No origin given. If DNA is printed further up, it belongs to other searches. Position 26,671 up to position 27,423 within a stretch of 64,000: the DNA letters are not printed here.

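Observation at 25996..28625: Six-gene tandem operon of divergent VirB2/TrbC-like 'pilins' (eight paralogs in the window) with no secretion machinery in sight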

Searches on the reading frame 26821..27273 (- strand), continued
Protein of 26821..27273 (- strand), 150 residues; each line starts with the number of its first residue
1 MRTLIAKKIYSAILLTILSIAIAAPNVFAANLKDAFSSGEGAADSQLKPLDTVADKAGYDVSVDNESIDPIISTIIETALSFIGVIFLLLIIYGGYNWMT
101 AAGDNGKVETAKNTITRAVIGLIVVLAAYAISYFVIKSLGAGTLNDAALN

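Call 34: fold_search(model_id=the predicted structure, library=pdb)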
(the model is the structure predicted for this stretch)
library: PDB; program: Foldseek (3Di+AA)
matches with E <= 10: 98; with E <= 0.001: 0
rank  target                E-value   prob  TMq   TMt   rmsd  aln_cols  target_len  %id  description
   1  4wwb                  2.6e-01  0.99  0.38  0.51   6.1        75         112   16  High-resolution structure of the Ni-bound form of the Y135F mutant of C. metallidurans CnrXs (released 2015-02-11)
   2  2y39                  3.4e-01  0.99  0.38  0.52   6.1        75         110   16  Ni-bound form of Cupriavidus metallidurans CH34 CnrXs (released 2011-03-30)
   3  2y3h_C                3.8e-01  0.99  0.39  0.53   5.8        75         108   15  E63Q mutant of Cupriavidus metallidurans CH34 CnrXs (released 2011-03-30)
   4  3epv_C                4.4e-01  0.98  0.39  0.53   5.4        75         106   16  X-ray Structure of the Metal-sensor CnrX in both the Apo- and Copper-bound Forms (released 2008-11-25)
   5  3zg1_D                5.6e-01  0.97  0.39  0.51   6.3        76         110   16  NI-BOUND FORM OF M123A MUTANT OF CUPRIAVIDUS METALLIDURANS CH34 CNRXS (released 2013-10-23)
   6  2y3b                  6.3e-01  0.96  0.38  0.50   6.3        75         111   16  Co-bound form of Cupriavidus metallidurans CH34 CnrXs (released 2011-03-30)
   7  3epv_A                6.8e-01  0.97  0.39  0.53   5.7        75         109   16  X-ray Structure of the Metal-sensor CnrX in both the Apo- and Copper-bound Forms (released 2008-11-25)
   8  3zg1_A                6.8e-01  0.85  0.38  0.50   7.9       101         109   16  NI-BOUND FORM OF M123A MUTANT OF CUPRIAVIDUS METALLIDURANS CH34 CNRXS (released 2013-10-23)
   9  2y3h_A                7.2e-01  0.96  0.39  0.52   5.4        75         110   15  E63Q mutant of Cupriavidus metallidurans CH34 CnrXs (released 2011-03-30)
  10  4wwf_A                8.2e-01  0.92  0.38  0.50   6.1        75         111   16  High-resolution structure of two Ni-bound forms of the M123C mutant of C. metallidurans CnrXs (released 2015-02-11)
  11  2y3d_A                9.2e-01  0.90  0.38  0.51   4.6        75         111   16  Zn-bound form of Cupriavidus metallidurans CH34 CnrXs (released 2011-03-30)
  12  2y3h_B                9.8e-01  0.92  0.39  0.52   5.7        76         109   14  E63Q mutant of Cupriavidus metallidurans CH34 CnrXs (released 2011-03-30)
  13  2y3h_D                1.2e+00  0.90  0.39  0.53   5.8        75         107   15  E63Q mutant of Cupriavidus metallidurans CH34 CnrXs (released 2011-03-30)
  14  4wwf_B                1.4e+00  0.87  0.40  0.55   5.6        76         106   16  High-resolution structure of two Ni-bound forms of the M123C mutant of C. metallidurans CnrXs (released 2015-02-11)
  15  4jq5_E                1.6e+00  0.80  0.44  0.70   3.0        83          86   14  Crystal structure of the human Nup49CCS2+3* coiled-coil segment (released 2014-09-24)
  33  8dfu_0                5.0e+00  0.28  0.37  0.60   6.7        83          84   14  Cryo-EM structure of conjugation pili from Aeropyrum pernix (released 2023-03-22)
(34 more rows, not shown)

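Call 36: find_encoding_contigs(protein=P0102, flank=10000, max_places=2)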
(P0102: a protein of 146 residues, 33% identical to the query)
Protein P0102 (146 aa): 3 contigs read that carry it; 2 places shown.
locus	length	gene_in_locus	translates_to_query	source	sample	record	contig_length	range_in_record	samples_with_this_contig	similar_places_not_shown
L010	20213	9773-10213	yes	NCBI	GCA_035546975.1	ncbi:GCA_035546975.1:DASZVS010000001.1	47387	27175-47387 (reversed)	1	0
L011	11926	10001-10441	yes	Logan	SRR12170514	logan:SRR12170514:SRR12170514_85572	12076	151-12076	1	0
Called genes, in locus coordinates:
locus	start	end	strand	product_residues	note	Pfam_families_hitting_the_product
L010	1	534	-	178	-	?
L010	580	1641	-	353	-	PF26593:TraC-like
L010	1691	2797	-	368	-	PF12666:PrgI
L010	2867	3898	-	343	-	-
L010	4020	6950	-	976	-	PF19590:TrbL_3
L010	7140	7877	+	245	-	PF18895:T4SS_pilin (weak)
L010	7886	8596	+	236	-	PF18895:T4SS_pilin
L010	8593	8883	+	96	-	PF18895:T4SS_pilin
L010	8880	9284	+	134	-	PF04956:TrbC, PF18895:T4SS_pilin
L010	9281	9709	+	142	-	PF04956:TrbC (weak), PF18895:T4SS_pilin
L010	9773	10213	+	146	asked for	PF18895:T4SS_pilin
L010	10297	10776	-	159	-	PF00011:HSP20, PF17886:ArsA_HSP20 (weak)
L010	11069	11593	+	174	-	PF00156:Pribosyltran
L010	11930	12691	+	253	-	-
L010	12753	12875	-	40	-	-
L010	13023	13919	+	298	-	PF03631:Virul_fac_BrkB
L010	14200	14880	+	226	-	PF06168:DUF981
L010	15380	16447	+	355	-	PF00291:PALP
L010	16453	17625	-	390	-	-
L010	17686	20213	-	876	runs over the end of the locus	PF00657:Lipase_GDSL (weak), PF13472:Lipase_GDSL_2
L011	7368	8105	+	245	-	PF18895:T4SS_pilin (weak)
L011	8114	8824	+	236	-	PF18895:T4SS_pilin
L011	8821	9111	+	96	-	PF18895:T4SS_pilin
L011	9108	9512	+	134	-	PF04956:TrbC, PF18895:T4SS_pilin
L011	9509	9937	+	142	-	PF04956:TrbC (weak), PF18895:T4SS_pilin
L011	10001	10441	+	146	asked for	PF18895:T4SS_pilin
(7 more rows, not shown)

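Call 37: find_encoding_contigs(protein=P0087, flank=10000, max_places=2)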
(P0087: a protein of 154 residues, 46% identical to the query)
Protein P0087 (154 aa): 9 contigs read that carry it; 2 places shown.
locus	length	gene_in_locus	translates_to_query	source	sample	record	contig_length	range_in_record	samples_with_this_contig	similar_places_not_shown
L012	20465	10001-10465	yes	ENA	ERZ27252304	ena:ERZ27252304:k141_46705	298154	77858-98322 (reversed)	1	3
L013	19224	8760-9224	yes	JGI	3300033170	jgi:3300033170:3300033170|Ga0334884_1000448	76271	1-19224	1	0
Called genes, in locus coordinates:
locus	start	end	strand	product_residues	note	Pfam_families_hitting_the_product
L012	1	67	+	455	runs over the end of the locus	PF01547:SBP_bac_1, PF13416:SBP_bac_8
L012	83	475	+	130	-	PF18895:T4SS_pilin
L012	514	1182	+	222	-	PF01381:HTH_3 (weak), PF12844:HTH_19, PF13413:HTH_25, PF09136:Glucodextran_B (weak)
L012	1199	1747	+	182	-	PF01209:Ubie_methyltran, PF05175:MTS, PF13847:Methyltransf_31, PF08241:Methyltransf_11, PF13649:Methyltransf_25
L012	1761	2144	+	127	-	-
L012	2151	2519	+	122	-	PF02021:UPF0102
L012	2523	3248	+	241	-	PF05219:DREV, PF05401:NodS, PF13489:Methyltransf_23, PF07021:MetW (weak), PF13847:Methyltransf_31, PF08241:Methyltransf_11, PF08242:Methyltransf_12, PF13649:Methyltransf_25, +1 more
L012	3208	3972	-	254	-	PF00535:Glycos_transf_2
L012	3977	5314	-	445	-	PF26314:MptA_B_family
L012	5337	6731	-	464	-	PF13231:PMT_2 (weak)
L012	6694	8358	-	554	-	-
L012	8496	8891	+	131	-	PF18895:T4SS_pilin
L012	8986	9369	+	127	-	PF18895:T4SS_pilin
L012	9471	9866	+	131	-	PF18895:T4SS_pilin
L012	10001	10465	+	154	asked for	PF18895:T4SS_pilin (weak)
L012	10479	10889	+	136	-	PF18895:T4SS_pilin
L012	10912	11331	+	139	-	PF06664:WLS-like_TM (weak), PF18895:T4SS_pilin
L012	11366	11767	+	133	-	PF18895:T4SS_pilin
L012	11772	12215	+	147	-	PF18895:T4SS_pilin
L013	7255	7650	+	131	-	PF18895:T4SS_pilin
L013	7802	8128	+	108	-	PF18895:T4SS_pilin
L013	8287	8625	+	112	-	PF18895:T4SS_pilin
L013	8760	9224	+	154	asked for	PF18895:T4SS_pilin (weak)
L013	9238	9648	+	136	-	PF18895:T4SS_pilin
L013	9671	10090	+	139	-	PF06664:WLS-like_TM (weak), PF18895:T4SS_pilin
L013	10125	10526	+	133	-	PF18895:T4SS_pilin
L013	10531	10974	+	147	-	PF18895:T4SS_pilin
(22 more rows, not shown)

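Call 90: find_encoding_contigs(protein=P0109, flank=10000, max_places=2)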
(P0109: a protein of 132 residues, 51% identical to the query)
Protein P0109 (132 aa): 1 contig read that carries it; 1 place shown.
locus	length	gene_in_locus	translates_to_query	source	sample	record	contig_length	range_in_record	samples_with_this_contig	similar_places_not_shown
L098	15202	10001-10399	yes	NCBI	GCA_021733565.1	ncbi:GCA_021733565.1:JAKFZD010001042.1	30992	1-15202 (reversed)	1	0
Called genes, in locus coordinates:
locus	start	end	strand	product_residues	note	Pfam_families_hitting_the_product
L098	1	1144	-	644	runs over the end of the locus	PF12846:AAA_10 (faint), PF19044:P-loop_TraG, PF01935:DUF87 (weak), PF19044:P-loop_TraG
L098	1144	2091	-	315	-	PF26593:TraC-like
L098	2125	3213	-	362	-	PF12666:PrgI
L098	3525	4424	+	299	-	-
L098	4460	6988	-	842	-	PF19590:TrbL_3 (faint)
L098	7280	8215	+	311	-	-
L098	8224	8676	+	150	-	PF18895:T4SS_pilin (weak)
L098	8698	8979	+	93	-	PF18895:T4SS_pilin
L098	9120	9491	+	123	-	-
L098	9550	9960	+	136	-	PF04956:TrbC (weak), PF18895:T4SS_pilin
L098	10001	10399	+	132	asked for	PF04956:TrbC (weak), PF18895:T4SS_pilin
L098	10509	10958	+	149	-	PF18895:T4SS_pilin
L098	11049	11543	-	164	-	PF17886:ArsA_HSP20 (weak), PF00011:HSP20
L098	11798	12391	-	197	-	-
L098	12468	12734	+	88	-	-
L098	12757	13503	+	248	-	PF02463:SMC_N (faint), PF00005:ABC_tran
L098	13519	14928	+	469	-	PF19295:SufBD_N, PF01458:SUFBD_core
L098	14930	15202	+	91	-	?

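Call 92: find_homologous_proteins(query=L098:2-1144:-, max_evalue=0.001)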
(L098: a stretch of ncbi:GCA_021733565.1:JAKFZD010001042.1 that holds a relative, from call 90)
Query L098:2-1144:- (381 aa): 8000 proteins with E <= 0.001 among 8000 candidates; the best 120 are listed.
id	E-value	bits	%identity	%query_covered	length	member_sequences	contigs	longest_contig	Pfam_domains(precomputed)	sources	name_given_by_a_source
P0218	4.3e-245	830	100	100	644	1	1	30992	PF19044.7,PF01935.24,PF12846.14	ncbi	-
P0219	2.1e-220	749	94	94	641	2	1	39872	PF19044.7,PF01935.24,PF12846.14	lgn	-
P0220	4.5e-218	741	90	95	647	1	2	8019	PF19044.7,PF01935.24,PF12846.14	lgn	-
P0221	6.6e-214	728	90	96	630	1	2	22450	PF19044.7,PF01935.24,PF12846.14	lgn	-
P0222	6.1e-213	724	88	100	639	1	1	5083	PF19044.7,PF01935.24,PF12846.14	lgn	-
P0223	7.7e-212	721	88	100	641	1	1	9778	PF19044.7,PF01935.24,PF12846.14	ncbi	-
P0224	2.4e-211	719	87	100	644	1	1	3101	PF19044.7,PF01935.24,PF12846.14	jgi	-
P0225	3.2e-211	719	87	100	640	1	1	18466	PF19044.7,PF01935.24,PF12846.14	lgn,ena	-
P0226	3.3e-211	719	87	100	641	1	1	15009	PF19044.7,PF01935.24,PF12846.14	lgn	-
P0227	2.8e-209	712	87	99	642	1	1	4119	PF19044.7,PF01935.24,PF12846.14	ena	-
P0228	3.4e-209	712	86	100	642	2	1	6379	PF19044.7,PF01935.24,PF12846.14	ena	-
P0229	1.9e-207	706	86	100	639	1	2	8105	PF19044.7,PF01935.24,PF12846.14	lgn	-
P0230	4.1e-205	699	86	94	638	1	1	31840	PF19044.7,PF01935.24,PF12846.14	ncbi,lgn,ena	-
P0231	8.2e-205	698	85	100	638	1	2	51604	PF19044.7,PF01935.24,PF12846.14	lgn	-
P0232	4.0e-202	689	82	99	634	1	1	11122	PF19044.7,PF01935.24,PF12846.14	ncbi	-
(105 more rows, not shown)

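Call 99: search_protein_representatives(alignment_id=A1)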
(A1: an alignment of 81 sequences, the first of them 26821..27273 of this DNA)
Query: 81 sequences, 151 profile positions. Proteins with E-value up to 0.001 (for the whole library): 85827; up to 1e-10: 37346; up to 1e-30: 1025. The best 150 are listed.
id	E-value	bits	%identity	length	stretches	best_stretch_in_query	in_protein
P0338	1.1e-89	314.4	-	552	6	11-140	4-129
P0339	1.1e-88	311.2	-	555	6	62-137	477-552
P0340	1.7e-75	268.4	-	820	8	59-131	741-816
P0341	1.9e-70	252.0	-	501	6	60-132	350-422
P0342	1.7e-69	248.9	-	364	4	16-139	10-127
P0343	1.2e-68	246.1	-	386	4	12-133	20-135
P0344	6.6e-67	240.5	-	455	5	15-133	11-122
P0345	7.8e-66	237.0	-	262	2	12-141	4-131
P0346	8.2e-65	233.7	-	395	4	22-132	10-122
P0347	2.7e-62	225.5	-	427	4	16-127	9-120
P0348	1.4e-61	223.2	-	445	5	62-127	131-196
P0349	2.9e-61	222.2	-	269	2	18-145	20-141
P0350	5.7e-60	218.0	-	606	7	56-130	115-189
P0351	5.2e-59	214.9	-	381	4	59-136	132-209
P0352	6.4e-59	214.6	-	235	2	10-137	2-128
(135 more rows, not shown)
